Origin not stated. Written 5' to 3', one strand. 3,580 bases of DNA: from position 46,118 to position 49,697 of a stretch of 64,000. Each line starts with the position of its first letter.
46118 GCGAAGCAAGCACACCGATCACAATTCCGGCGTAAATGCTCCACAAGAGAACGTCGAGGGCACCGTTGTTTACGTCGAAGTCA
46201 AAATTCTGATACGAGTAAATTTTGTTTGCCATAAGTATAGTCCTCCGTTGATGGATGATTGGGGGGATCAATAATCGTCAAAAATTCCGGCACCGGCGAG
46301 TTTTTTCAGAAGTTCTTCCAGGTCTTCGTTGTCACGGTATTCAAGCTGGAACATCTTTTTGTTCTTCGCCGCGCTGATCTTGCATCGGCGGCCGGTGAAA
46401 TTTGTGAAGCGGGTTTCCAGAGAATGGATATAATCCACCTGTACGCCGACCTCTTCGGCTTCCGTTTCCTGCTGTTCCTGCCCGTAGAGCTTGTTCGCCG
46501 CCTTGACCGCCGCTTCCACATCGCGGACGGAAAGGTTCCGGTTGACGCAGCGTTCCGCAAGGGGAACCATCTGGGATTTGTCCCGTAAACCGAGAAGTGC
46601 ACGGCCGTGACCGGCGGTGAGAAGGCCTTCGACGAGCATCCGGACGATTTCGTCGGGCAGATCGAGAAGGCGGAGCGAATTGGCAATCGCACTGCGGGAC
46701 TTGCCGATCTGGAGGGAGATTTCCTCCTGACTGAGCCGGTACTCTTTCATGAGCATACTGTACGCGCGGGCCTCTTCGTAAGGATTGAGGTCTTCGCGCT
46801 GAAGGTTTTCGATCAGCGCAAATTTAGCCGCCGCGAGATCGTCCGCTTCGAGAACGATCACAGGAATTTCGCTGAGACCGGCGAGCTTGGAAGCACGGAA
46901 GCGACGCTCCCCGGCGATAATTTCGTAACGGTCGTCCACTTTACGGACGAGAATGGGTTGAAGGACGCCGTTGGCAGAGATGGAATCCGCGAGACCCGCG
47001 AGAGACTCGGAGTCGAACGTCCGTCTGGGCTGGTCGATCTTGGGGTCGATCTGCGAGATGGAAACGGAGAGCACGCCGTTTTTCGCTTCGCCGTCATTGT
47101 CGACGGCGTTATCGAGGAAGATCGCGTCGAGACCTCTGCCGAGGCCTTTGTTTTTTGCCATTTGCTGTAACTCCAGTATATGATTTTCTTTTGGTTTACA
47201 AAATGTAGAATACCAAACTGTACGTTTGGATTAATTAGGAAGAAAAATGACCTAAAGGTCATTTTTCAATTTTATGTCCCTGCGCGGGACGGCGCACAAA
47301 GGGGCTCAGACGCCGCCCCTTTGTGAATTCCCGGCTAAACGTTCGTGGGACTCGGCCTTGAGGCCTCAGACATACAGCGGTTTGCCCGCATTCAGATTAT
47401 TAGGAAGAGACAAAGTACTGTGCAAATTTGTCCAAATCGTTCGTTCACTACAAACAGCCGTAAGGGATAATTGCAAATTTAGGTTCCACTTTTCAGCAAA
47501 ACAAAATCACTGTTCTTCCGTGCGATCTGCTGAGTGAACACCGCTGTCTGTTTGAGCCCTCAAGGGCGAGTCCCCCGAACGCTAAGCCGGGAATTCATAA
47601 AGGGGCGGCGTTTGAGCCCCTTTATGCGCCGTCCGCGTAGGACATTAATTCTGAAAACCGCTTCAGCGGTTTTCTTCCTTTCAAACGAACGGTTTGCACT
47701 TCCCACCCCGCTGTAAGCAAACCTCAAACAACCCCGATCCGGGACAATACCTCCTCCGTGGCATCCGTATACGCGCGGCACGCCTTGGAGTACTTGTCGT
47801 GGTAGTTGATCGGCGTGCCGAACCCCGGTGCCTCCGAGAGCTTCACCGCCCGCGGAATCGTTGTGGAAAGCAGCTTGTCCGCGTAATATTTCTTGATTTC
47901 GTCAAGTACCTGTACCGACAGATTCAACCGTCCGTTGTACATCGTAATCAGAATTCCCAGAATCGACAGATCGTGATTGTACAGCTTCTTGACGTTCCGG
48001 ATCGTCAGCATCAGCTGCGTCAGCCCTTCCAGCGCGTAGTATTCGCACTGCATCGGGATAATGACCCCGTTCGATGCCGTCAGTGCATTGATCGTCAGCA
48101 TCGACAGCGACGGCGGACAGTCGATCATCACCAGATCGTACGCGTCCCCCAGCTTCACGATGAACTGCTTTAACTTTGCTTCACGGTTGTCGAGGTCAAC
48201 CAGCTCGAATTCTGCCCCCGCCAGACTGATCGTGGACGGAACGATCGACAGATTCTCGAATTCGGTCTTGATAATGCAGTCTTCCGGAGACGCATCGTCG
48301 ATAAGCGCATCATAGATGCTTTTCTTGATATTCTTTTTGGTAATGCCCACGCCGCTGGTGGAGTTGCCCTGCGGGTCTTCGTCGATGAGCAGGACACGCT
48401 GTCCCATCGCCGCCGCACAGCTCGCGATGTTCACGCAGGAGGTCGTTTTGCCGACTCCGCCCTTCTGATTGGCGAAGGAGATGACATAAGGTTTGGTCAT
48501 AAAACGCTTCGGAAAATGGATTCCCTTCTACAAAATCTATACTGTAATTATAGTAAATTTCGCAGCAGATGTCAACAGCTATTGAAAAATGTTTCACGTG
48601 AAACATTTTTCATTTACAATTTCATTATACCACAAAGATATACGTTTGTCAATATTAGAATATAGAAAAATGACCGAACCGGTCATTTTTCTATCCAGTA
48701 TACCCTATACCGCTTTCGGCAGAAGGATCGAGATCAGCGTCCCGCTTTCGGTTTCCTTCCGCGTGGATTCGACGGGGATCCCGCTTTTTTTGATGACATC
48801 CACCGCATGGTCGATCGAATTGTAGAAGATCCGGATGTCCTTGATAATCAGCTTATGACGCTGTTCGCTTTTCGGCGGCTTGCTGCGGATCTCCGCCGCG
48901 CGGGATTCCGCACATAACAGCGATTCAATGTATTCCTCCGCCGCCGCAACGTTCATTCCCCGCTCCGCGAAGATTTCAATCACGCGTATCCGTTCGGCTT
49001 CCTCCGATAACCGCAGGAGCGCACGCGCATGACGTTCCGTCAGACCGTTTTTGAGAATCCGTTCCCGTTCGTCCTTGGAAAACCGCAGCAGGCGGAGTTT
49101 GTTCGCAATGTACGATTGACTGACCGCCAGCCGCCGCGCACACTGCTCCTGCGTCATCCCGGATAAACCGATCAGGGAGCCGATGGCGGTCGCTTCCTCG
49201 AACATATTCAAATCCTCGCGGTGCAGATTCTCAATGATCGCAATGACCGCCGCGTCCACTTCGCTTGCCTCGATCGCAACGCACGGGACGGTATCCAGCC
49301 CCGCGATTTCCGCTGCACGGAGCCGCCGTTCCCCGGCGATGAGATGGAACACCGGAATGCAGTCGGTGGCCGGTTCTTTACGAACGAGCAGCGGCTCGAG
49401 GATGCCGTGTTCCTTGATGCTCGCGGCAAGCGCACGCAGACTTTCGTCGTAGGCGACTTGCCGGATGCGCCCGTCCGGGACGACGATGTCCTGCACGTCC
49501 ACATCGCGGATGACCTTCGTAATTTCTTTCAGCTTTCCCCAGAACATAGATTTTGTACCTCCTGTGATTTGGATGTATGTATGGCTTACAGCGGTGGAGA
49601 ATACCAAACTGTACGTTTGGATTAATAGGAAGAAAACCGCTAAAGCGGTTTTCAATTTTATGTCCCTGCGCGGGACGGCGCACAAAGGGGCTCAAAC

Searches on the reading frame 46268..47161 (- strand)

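Call 22: search_protein_families(library=pfam, proteins=[window:46268-47161:-])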
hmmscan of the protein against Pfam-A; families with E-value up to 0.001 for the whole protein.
window:46268-47161:- (297 aa): 2 families
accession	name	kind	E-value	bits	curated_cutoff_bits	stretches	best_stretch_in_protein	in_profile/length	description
PF17762.8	HTH_ParB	-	4e-35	120.5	22.6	1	123-223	1-101/102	ParB HTH domain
PF02195.25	ParB_N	-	8.6e-33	112.7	26.3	1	31-121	4-95/95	ParB N-terminal domain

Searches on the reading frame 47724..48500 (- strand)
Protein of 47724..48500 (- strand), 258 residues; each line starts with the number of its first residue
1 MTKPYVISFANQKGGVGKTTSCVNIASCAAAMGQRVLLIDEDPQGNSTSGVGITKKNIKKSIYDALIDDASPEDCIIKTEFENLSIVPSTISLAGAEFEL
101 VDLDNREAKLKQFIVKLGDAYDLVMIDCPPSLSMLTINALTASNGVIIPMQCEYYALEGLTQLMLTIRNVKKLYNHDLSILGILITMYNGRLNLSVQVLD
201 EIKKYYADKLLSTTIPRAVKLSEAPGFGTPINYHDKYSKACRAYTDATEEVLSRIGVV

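Call 22: search_protein_families(library=pfam, proteins=[window:47724-48500:-])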
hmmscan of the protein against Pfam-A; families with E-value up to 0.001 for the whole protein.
window:47724-48500:- (258 aa): 8 families
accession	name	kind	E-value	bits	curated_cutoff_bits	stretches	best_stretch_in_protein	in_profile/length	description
PF13614.12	AAA_31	-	1.3e-66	224.3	27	1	6-180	3-177/177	AAA domain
PF01656.29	CbiA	-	1.9e-25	89.7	25.4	1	7-231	1-125/125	CobQ/CobB/MinD/ParA nucleotide binding domain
PF09140.17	MipZ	-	7.2e-11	42.3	20.7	1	5-44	1-40/262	ATPase MipZ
PF00142.24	Fer4_NifH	-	2.5e-08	34.2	25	1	13-75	8-68/271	4Fe-4S iron sulfur cluster binding proteins, NifH/frxC family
PF10609.15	ParA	-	6.6e-08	32.7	27.1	1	6-157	5-150/246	NUBPL iron-transfer P-loop NTPase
PF06564.18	CBP_BcsQ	-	1.5e-06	28.4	21.3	1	12-157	9-152/234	Cellulose biosynthesis protein BcsQ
PF02374.21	ArsA_ATPase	-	2e-05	24.4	24.3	1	11-45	7-41/305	Anion-transporting ATPase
PF07015.17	VirC1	-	0.00063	19.6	24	0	6-43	3-40/231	VirC1 protein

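Call 29: find_encoding_contigs(protein=window:47724-48500:-, flank=10000, max_places=10)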
Protein window:47724-48500:- (258 aa): 22 contigs read that carry it; 10 places shown.
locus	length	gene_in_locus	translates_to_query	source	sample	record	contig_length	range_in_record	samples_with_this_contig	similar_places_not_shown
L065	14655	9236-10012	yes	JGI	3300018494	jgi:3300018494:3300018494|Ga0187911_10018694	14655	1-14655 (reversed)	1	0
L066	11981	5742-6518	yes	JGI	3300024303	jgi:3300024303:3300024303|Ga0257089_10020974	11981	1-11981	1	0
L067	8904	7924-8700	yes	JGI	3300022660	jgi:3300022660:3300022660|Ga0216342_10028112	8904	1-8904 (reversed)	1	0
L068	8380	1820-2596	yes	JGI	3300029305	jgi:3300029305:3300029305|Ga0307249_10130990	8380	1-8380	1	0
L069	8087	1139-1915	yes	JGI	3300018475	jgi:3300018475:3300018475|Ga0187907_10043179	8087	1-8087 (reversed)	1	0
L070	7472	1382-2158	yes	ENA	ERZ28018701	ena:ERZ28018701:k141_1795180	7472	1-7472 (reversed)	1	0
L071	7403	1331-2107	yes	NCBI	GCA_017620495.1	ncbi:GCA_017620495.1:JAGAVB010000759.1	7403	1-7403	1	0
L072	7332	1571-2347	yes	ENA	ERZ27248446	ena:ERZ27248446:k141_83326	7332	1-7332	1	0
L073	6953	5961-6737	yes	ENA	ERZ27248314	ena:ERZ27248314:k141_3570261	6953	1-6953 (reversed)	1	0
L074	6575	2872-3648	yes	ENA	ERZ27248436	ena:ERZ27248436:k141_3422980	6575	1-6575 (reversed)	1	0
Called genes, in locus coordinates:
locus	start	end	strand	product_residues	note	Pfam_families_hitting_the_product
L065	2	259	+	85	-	?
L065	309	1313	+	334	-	PF00022:Actin, PF06723:MreB_Mbl, PF00012:HSP70, PF14450:FtsA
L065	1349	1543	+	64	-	-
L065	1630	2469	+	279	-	PF04085:MreC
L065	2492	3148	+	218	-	-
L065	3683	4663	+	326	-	PF01207:Dus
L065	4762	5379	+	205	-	PF01613:Flavin_Reduct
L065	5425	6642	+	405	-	PF06925:MGDG_synth, PF04101:Glyco_tran_28_C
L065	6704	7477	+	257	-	PF02527:GidB, PF13847:Methyltransf_31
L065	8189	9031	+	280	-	PF02195:ParB_N, PF17762:HTH_ParB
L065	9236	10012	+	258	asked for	PF00142:Fer4_NifH (weak), PF01656:CbiA, PF02374:ArsA_ATPase (faint), PF06564:CBP_BcsQ (weak), PF09140:MipZ (weak), PF10609:ParA (weak), PF13614:AAA_31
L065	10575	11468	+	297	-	PF02195:ParB_N, PF17762:HTH_ParB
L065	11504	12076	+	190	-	-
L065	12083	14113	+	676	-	PF02449:Glyco_hydro_42 (weak)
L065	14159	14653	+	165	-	?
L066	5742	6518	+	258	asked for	PF00142:Fer4_NifH (weak), PF01656:CbiA, PF02374:ArsA_ATPase (faint), PF06564:CBP_BcsQ (weak), PF09140:MipZ (weak), PF10609:ParA (weak), PF13614:AAA_31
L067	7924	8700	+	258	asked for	PF00142:Fer4_NifH (weak), PF01656:CbiA, PF02374:ArsA_ATPase (faint), PF06564:CBP_BcsQ (weak), PF09140:MipZ (weak), PF10609:ParA (weak), PF13614:AAA_31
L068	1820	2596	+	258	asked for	PF00142:Fer4_NifH (weak), PF01656:CbiA, PF02374:ArsA_ATPase (faint), PF06564:CBP_BcsQ (weak), PF09140:MipZ (weak), PF10609:ParA (weak), PF13614:AAA_31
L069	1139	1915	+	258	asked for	PF00142:Fer4_NifH (weak), PF01656:CbiA, PF02374:ArsA_ATPase (faint), PF06564:CBP_BcsQ (weak), PF09140:MipZ (weak), PF10609:ParA (weak), PF13614:AAA_31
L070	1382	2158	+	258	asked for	PF00142:Fer4_NifH (weak), PF01656:CbiA, PF02374:ArsA_ATPase (faint), PF06564:CBP_BcsQ (weak), PF09140:MipZ (weak), PF10609:ParA (weak), PF13614:AAA_31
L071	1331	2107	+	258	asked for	PF00142:Fer4_NifH (weak), PF01656:CbiA, PF02374:ArsA_ATPase (faint), PF06564:CBP_BcsQ (weak), PF09140:MipZ (weak), PF10609:ParA (weak), PF13614:AAA_31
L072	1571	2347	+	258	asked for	PF00142:Fer4_NifH (weak), PF01656:CbiA, PF02374:ArsA_ATPase (faint), PF06564:CBP_BcsQ (weak), PF09140:MipZ (weak), PF10609:ParA (weak), PF13614:AAA_31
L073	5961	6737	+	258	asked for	PF00142:Fer4_NifH (weak), PF01656:CbiA, PF02374:ArsA_ATPase (faint), PF06564:CBP_BcsQ (weak), PF09140:MipZ (weak), PF10609:ParA (weak), PF13614:AAA_31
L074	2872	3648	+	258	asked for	PF00142:Fer4_NifH (weak), PF01656:CbiA, PF02374:ArsA_ATPase (faint), PF06564:CBP_BcsQ (weak), PF09140:MipZ (weak), PF10609:ParA (weak), PF13614:AAA_31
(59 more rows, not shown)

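Call 51: find_homologous_proteins(query=window:47724-48500:-, max_evalue=1e-60)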
Query window:47724-48500:- (258 aa): 7849 proteins with E <= 1e-60 among 8000 candidates; the best 120 are listed.
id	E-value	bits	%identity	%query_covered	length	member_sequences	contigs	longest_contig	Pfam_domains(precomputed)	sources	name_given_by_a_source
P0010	1.9e-159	547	97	100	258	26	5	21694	PF00142.25,PF10609.16,PF01656.30,PF13614.13,PF09140.18,PF06564.19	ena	-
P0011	4.3e-154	529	92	100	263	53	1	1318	PF00142.25,PF10609.16,PF01656.30,PF13614.13,PF09140.18,PF06564.19,PF02374.22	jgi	-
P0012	3.2e-153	526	92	100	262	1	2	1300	PF00142.25,PF10609.16,PF01656.30,PF13614.13,PF09140.18,PF06564.19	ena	-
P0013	7.0e-152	522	90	100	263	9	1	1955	PF00142.25,PF10609.16,PF01656.30,PF13614.13,PF09140.18,PF06564.19,PF02374.22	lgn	-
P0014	1.9e-150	517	89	100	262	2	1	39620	PF00142.25,PF10609.16,PF01656.30,PF13614.13,PF09140.18,PF06564.19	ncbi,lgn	-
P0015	6.6e-150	515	91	100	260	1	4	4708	PF00142.25,PF10609.16,PF01656.30,PF13614.13,PF09140.18,PF06564.19,PF02374.22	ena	-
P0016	6.4e-149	512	90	100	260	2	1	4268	PF00142.25,PF10609.16,PF01656.30,PF13614.13,PF09140.18,PF06564.19,PF02374.22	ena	-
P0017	5.7e-148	509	88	100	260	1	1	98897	PF00142.25,PF10609.16,PF01656.30,PF13614.13,PF09140.18,PF06564.19,PF02374.22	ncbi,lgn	-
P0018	3.3e-147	506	87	100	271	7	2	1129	PF00142.25,PF10609.16,PF01656.30,PF13614.13,PF09140.18,PF06564.19,PF02374.22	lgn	-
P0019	3.3e-143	493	85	100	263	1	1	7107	PF00142.25,PF10609.16,PF01656.30,PF13614.13,PF09140.18,PF06564.19,PF02374.22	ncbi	ncbi:MAG: ParA family protein [Eubacteriales bacterium]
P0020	7.3e-136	469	81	100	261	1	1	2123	PF00142.25,PF10609.16,PF01656.30,PF13614.13,PF07015.18,PF09140.18,PF06564.19,PF02374.22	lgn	-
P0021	1.5e-132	459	82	99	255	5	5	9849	PF00142.25,PF10609.16,PF01656.30,PF13614.13,PF09140.18,PF02374.22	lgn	-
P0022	6.1e-129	447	78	100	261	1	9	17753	PF00142.25,PF10609.16,PF01656.30,PF13614.13,PF09140.18,PF02374.22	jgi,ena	-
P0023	8.9e-129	446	79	100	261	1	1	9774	PF00142.25,PF10609.16,PF01656.30,PF13614.13,PF09140.18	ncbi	-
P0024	1.6e-128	445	79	100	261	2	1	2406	PF00142.25,PF10609.16,PF01656.30,PF13614.13,PF09140.18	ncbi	-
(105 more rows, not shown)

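Call 52: find_encoding_contigs(protein=P0017, flank=10000, max_places=2)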
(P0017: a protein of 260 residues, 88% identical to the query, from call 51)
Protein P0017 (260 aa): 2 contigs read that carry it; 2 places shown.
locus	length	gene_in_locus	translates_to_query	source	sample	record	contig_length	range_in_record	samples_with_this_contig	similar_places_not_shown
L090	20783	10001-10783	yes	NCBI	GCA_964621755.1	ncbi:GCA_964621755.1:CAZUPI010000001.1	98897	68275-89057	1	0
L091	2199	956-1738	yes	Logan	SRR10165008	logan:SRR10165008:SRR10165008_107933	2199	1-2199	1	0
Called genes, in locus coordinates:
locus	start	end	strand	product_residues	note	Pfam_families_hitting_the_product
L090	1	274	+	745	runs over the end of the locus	PF01136:Peptidase_U32, PF12392:DUF3656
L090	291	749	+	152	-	PF00692:dUTPase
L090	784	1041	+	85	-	PF14209:DUF4321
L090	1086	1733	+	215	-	PF02545:Maf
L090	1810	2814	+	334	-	PF00022:Actin, PF06723:MreB_Mbl, PF00012:HSP70, PF11104:PilM_2 (faint), PF14450:FtsA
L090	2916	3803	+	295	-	PF04085:MreC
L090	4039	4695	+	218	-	-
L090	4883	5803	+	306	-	PF01207:Dus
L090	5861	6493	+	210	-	PF01613:Flavin_Reduct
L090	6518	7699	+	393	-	PF06925:MGDG_synth, PF00534:Glycos_transf_1 (weak), PF04101:Glyco_tran_28_C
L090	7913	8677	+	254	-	PF02527:GidB, PF13649:Methyltransf_25 (faint), PF13847:Methyltransf_31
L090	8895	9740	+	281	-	PF02195:ParB_N, PF17762:HTH_ParB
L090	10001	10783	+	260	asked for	PF00142:Fer4_NifH (weak), PF01656:CbiA, PF02374:ArsA_ATPase (faint), PF06564:CBP_BcsQ (weak), PF09140:MipZ (weak), PF10609:ParA (weak), PF13614:AAA_31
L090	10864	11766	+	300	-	PF02195:ParB_N, PF17762:HTH_ParB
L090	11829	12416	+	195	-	-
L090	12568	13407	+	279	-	-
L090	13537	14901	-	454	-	PF00512:HisKA, PF02518:HATPase_c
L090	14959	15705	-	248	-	PF00072:Response_reg, PF00486:Trans_reg_C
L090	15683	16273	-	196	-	-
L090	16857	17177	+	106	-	PF12844:HTH_19 (weak), PF01381:HTH_3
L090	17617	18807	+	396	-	-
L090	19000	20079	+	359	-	PF01408:GFO_IDH_MocA, PF22725:GFO_IDH_MocA_C3, PF02894:GFO_IDH_MocA_C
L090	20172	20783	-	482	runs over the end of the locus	PF00682:HMGL-like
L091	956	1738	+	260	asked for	PF00142:Fer4_NifH (weak), PF01656:CbiA, PF02374:ArsA_ATPase (faint), PF06564:CBP_BcsQ (weak), PF09140:MipZ (weak), PF10609:ParA (weak), PF13614:AAA_31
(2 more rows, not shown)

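Call 53: find_encoding_contigs(protein=P0014, flank=10000, max_places=2)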
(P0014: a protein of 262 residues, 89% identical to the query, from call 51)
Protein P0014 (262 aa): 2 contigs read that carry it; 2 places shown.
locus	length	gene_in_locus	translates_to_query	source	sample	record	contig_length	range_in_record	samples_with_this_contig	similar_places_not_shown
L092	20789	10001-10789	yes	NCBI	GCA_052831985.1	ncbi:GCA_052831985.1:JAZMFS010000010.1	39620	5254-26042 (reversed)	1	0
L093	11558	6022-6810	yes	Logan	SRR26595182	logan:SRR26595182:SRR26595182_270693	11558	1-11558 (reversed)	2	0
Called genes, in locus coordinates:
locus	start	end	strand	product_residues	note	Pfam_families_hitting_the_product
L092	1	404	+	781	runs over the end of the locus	PF01136:Peptidase_U32, PF12392:DUF3656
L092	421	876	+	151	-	PF22769:DCD (weak), PF00692:dUTPase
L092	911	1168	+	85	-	PF14209:DUF4321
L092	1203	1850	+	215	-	PF02545:Maf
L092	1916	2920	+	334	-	PF00022:Actin, PF06723:MreB_Mbl, PF00012:HSP70, PF14450:FtsA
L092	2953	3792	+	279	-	PF04085:MreC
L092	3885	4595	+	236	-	-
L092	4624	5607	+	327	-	PF01207:Dus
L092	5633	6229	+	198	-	PF01613:Flavin_Reduct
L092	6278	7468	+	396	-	PF06925:MGDG_synth, PF00534:Glycos_transf_1 (weak), PF04101:Glyco_tran_28_C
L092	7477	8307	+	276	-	PF02527:GidB, PF13847:Methyltransf_31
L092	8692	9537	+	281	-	PF02195:ParB_N, PF17762:HTH_ParB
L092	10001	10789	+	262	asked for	PF00142:Fer4_NifH, PF01656:CbiA, PF06564:CBP_BcsQ (weak), PF09140:MipZ (weak), PF10609:ParA (weak), PF13614:AAA_31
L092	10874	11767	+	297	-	PF02195:ParB_N, PF17762:HTH_ParB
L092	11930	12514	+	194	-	-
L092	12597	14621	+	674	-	PF02449:Glyco_hydro_42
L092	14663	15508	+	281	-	-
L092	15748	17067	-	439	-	PF00512:HisKA, PF02518:HATPase_c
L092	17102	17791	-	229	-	PF00072:Response_reg, PF00486:Trans_reg_C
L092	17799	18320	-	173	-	-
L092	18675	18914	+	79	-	-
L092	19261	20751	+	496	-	-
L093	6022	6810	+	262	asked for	PF00142:Fer4_NifH, PF01656:CbiA, PF06564:CBP_BcsQ (weak), PF09140:MipZ (weak), PF10609:ParA (weak), PF13614:AAA_31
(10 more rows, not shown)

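Call 54: find_encoding_contigs(protein=P0010, flank=10000, max_places=3)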
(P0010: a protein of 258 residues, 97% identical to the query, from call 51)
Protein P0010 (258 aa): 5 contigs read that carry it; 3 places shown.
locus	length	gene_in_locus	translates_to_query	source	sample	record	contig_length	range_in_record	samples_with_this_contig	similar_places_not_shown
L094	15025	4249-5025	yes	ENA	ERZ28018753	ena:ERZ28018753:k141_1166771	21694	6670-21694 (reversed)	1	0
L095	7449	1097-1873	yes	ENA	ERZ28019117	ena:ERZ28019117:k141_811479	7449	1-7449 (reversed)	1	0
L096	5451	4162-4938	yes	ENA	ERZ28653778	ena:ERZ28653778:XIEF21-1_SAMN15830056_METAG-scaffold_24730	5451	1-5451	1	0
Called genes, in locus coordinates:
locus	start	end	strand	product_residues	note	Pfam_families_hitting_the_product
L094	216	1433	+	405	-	PF06925:MGDG_synth, PF04101:Glyco_tran_28_C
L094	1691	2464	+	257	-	PF02527:GidB, PF13847:Methyltransf_31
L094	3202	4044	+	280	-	PF02195:ParB_N, PF17762:HTH_ParB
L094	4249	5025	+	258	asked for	PF00142:Fer4_NifH (weak), PF01656:CbiA, PF06564:CBP_BcsQ (weak), PF09140:MipZ (weak), PF10609:ParA (weak), PF13614:AAA_31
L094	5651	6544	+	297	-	PF02195:ParB_N, PF17762:HTH_ParB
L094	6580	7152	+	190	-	-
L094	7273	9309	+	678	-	PF02449:Glyco_hydro_42 (weak)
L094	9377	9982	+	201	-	-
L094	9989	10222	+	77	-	-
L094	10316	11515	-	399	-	-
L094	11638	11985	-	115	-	PF10852:DUF2651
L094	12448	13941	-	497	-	-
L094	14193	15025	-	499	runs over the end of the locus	-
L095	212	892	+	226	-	PF02195:ParB_N, PF17762:HTH_ParB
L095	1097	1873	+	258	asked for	PF00142:Fer4_NifH (weak), PF01656:CbiA, PF06564:CBP_BcsQ (weak), PF09140:MipZ (weak), PF10609:ParA (weak), PF13614:AAA_31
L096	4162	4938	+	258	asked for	PF00142:Fer4_NifH (weak), PF01656:CbiA, PF06564:CBP_BcsQ (weak), PF09140:MipZ (weak), PF10609:ParA (weak), PF13614:AAA_31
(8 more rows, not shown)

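Call 87: list_cluster_members(proteins=[window:47724-48497:-, window:14979-16580:-])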
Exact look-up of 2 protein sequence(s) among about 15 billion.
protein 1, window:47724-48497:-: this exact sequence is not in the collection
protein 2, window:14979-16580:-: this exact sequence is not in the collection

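Call 88: list_cluster_members(proteins=[window:47727-48500:-, window:14982-16583:-])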
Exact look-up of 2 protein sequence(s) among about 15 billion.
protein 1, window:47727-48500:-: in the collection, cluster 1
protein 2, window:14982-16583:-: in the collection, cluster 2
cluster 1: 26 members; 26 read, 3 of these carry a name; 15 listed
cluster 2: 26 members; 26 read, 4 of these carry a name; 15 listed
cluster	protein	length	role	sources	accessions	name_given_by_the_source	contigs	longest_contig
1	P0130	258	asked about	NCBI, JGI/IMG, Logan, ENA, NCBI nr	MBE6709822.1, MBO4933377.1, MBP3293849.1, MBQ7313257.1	MAG: ParA family protein [Clostridia bacterium] | ParA family protein [Oscillospiraceae bacterium]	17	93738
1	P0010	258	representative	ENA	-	-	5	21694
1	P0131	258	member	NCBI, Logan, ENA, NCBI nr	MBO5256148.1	MAG: ParA family protein [Clostridia bacterium] | ParA family protein [Clostridia bacterium]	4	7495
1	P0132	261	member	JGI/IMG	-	chromosome partitioning protein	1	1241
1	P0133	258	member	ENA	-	-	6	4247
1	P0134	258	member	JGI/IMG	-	-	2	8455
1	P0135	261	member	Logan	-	-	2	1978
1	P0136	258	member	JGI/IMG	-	-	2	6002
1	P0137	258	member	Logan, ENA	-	-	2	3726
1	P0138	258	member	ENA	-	-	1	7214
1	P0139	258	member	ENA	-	-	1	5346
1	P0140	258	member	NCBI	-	-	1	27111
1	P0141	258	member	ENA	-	-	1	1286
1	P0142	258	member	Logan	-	-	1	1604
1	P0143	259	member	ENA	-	-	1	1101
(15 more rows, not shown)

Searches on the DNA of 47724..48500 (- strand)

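Call 65: search_rna_families(source=L094, start=2400, end=5700, threshold=evalue, max_evalue=5)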
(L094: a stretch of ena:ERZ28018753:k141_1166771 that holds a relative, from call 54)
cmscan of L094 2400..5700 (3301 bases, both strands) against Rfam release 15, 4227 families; matches with E-value up to 5: 10.
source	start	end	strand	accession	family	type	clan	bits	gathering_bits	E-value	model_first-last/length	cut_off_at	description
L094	4056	4157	-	RF00506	Thr_leader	Cis-reg; leader;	-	29.2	55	0.011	1-118/118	no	Threonine operon leader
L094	4533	4627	+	RF01497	ALIL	Cis-reg;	-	26.9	50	0.00028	1-117/117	no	ALIL pseudoknot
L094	5053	5100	+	RF01726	SAM-II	Cis-reg; riboswitch;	-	21.9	44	0.57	1-60/60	no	SAM-II riboswitch aptamer (SAM-II long loop)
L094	4056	4115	+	RF02420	Bp1_162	Gene; sRNA;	-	20.2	50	4.2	1-100/100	no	Burkholderia sRNA Bp1_Cand612_SIPHT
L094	4054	4088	+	RF03361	mir-3136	Gene; miRNA;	-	18.6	86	3.5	1-78/78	no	mir-3136 microRNA precursor family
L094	4060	4170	-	RF02515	AfaR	Gene; sRNA;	-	18.3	100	4.9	1-234/234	no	AfaR small RNA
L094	4054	4088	-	RF03361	mir-3136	Gene; miRNA;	-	18.2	86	4.8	1-78/78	no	mir-3136 microRNA precursor family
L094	4170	4243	+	RF00571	SNORD65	Gene; snRNA; snoRNA; CD-box;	CL00057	17.9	41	1.8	1-73/73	no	Small nucleolar RNA SNORD65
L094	5249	5342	+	RF00292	snoTBR5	Gene; snRNA; snoRNA; CD-box;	-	16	44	2.9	1-94/94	no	Small nucleolar RNA TBR5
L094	5077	5148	-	RF01394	isrK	Gene; sRNA;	-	16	50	3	1-77/77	no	isrK Hfq binding RNA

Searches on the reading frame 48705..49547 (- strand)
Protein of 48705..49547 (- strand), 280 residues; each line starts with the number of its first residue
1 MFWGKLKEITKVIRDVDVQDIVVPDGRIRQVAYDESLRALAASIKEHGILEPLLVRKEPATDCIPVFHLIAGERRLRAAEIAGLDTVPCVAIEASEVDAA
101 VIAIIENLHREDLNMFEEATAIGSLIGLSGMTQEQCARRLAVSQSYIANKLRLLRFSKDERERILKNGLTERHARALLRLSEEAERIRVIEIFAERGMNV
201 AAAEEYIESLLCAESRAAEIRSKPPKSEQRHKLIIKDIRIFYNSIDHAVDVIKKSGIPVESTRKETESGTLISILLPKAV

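Call 22: search_protein_families(library=pfam, proteins=[window:48705-49547:-])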
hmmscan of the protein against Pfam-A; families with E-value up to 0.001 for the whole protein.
window:48705-49547:- (280 aa): 2 families
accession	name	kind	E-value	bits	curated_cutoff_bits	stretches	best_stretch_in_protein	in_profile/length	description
PF17762.8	HTH_ParB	-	3.7e-26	91.7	22.6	1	111-210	1-100/102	ParB HTH domain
PF02195.25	ParB_N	-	1.2e-19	70.6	26.3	1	13-109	3-95/95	ParB N-terminal domain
